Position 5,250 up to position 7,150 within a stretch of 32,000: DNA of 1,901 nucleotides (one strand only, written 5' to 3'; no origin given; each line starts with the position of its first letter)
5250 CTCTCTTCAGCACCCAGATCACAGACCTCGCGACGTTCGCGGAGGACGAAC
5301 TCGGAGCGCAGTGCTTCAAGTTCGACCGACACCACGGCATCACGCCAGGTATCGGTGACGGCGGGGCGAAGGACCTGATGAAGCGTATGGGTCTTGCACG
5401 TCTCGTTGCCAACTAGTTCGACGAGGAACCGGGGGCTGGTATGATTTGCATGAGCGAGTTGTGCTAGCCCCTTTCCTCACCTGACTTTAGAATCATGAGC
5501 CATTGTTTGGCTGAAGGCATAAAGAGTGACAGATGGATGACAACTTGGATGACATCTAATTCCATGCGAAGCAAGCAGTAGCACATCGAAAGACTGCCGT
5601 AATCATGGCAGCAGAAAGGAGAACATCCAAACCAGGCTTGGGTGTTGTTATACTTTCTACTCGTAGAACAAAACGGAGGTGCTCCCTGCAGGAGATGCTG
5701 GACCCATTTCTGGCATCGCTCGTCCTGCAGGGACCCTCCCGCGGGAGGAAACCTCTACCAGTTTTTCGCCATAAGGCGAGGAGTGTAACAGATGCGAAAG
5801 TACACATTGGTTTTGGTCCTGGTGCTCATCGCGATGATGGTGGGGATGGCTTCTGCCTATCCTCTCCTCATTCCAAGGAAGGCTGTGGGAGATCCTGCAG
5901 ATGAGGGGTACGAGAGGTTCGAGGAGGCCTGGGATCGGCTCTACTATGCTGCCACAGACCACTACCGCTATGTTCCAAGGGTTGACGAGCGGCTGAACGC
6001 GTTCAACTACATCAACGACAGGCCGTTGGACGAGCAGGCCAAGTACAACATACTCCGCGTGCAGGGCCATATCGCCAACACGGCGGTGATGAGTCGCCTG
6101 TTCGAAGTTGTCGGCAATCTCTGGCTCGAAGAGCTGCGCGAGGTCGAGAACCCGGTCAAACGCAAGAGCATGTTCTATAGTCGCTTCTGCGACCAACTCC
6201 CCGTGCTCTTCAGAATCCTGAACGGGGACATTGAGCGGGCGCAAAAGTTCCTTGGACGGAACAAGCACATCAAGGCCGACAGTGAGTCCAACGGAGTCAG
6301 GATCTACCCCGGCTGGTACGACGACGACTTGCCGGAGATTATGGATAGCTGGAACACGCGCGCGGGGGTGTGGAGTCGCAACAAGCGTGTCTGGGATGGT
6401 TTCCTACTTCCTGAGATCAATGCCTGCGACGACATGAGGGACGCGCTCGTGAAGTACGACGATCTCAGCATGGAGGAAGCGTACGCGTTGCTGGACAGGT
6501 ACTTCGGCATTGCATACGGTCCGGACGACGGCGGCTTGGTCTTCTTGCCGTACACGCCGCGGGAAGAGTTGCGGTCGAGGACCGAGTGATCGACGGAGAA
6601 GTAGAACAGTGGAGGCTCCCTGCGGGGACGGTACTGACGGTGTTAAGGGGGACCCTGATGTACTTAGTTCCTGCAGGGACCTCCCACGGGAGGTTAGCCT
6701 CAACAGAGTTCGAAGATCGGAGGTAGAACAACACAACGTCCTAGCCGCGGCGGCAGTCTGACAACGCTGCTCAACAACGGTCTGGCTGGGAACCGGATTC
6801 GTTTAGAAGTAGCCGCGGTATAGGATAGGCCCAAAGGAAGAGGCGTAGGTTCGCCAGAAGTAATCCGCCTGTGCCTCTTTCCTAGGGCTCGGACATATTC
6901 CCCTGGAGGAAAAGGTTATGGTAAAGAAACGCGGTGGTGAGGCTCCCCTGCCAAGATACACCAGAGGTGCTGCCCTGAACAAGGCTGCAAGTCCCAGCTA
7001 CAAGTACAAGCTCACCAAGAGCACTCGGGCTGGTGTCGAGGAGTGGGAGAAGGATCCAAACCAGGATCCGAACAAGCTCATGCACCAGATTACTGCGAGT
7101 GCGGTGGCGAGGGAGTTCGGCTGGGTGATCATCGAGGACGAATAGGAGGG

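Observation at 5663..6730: Two copies of a ~100-nt element with the same three-helix architecture and compensatory changes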

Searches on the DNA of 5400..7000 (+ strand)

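Call 4: search_rna_families(source=window, start=5400, end=7000, threshold=evalue, max_evalue=10, show_alignments=3)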
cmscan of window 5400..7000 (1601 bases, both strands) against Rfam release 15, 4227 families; matches with E-value up to 10: 3.
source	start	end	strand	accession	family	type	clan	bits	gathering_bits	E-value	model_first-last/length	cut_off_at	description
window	5414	5459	+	RF01120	sR33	Gene; snRNA; snoRNA; CD-box;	-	15.9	37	2.7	1-55/55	no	Small nucleolar RNA sR33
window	6388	6434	+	RF01172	sn2343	Gene; snRNA; snoRNA; CD-box;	-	14.2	60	9.3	1-78/78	no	Small nucleolar RNA sn2343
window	5850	5875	-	RF01124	sR36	Gene; snRNA; snoRNA; CD-box;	-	12.1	55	5.2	1-55/55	no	Small nucleolar RNA sR36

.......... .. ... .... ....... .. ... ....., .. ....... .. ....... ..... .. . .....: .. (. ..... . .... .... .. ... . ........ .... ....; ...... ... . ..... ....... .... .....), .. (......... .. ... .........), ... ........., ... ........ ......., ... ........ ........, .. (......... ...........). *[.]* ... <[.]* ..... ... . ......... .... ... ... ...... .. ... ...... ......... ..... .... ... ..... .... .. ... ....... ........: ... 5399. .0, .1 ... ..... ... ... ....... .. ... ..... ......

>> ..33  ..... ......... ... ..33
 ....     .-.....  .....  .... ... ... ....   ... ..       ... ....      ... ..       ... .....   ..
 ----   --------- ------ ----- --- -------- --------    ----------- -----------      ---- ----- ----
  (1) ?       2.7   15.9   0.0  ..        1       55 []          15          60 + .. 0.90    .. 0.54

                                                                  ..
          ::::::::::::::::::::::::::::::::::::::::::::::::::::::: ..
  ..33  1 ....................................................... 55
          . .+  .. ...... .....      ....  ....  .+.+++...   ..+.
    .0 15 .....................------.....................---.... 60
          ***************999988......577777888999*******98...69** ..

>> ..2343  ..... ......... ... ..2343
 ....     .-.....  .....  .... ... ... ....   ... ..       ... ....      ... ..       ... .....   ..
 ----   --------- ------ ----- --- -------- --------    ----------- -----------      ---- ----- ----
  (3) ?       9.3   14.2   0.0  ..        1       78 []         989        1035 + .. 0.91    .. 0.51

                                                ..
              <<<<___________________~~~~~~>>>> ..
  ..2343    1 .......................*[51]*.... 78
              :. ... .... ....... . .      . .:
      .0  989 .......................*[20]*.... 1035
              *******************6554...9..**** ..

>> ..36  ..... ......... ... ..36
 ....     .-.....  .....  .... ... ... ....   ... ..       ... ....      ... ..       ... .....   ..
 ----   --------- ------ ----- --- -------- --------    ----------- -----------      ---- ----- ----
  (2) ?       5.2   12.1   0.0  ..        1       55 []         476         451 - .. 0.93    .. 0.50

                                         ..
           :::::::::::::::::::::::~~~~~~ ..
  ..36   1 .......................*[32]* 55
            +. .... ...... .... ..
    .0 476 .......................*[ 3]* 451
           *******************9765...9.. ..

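Call 15: search_dna_similar(query=window:5400-7000:+, collection=phages, mode=distant)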
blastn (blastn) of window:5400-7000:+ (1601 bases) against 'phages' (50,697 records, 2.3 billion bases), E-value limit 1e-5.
No match.

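Call 61: search_dna_similar(query=window:5400-7000:+, collection=plasmids, mode=distant, max_evalue=0.01)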
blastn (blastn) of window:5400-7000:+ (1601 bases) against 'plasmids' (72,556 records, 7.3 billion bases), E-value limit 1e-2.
No match.

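Call 75: build_rna_model(alignment_id=A3, structure=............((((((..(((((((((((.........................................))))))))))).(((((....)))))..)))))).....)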
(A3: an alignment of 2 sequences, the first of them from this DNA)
Model R1 built from alignment A3 (2 sequences, 111 columns); structure: as given.
model positions 99; base pairs 22; branch points 1; effective number of sequences 1.24; information 0.59 bits per position. Calibrated on 0.2 Mb of random sequence (short: E-values are rough).
structure used (alignment columns):
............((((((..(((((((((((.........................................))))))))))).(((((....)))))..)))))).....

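Call 76: search_with_rna_model(model_id=R1, source=window, filters=off, max_evalue=10, show_alignments=6)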
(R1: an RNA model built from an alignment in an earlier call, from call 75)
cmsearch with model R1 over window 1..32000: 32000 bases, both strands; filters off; matches with E-value up to 10: 24.
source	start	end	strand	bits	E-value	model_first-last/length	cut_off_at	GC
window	5663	5761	+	111.1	1e-34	1-99/99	no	0.61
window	6601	6706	+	78.7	6.2e-24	1-99/99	no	0.59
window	5683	5733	-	16.2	0.0035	21-71/99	no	0.61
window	3592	3637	+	11.7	0.11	23-69/99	no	0.59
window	1197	1240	-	11.4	0.14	1-99/99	no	0.52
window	6606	6714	-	11.1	0.17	1-99/99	no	0.59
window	5735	5748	-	10.2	0.35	73-86/99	no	0.86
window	6723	6809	+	10.1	0.38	1-99/99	no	0.56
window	20180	20223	+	9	0.84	1-99/99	no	0.41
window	3573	3631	-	8.2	1.6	1-99/99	no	0.58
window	1325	1358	-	8.1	1.7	1-99/99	no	0.59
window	20473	20542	+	8.1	1.7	1-99/99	no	0.41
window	13901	13948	+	7.3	3.2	1-99/99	no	0.44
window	12080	12116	+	7.2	3.4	1-99/99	no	0.38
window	745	800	+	7.1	3.6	1-99/99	no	0.57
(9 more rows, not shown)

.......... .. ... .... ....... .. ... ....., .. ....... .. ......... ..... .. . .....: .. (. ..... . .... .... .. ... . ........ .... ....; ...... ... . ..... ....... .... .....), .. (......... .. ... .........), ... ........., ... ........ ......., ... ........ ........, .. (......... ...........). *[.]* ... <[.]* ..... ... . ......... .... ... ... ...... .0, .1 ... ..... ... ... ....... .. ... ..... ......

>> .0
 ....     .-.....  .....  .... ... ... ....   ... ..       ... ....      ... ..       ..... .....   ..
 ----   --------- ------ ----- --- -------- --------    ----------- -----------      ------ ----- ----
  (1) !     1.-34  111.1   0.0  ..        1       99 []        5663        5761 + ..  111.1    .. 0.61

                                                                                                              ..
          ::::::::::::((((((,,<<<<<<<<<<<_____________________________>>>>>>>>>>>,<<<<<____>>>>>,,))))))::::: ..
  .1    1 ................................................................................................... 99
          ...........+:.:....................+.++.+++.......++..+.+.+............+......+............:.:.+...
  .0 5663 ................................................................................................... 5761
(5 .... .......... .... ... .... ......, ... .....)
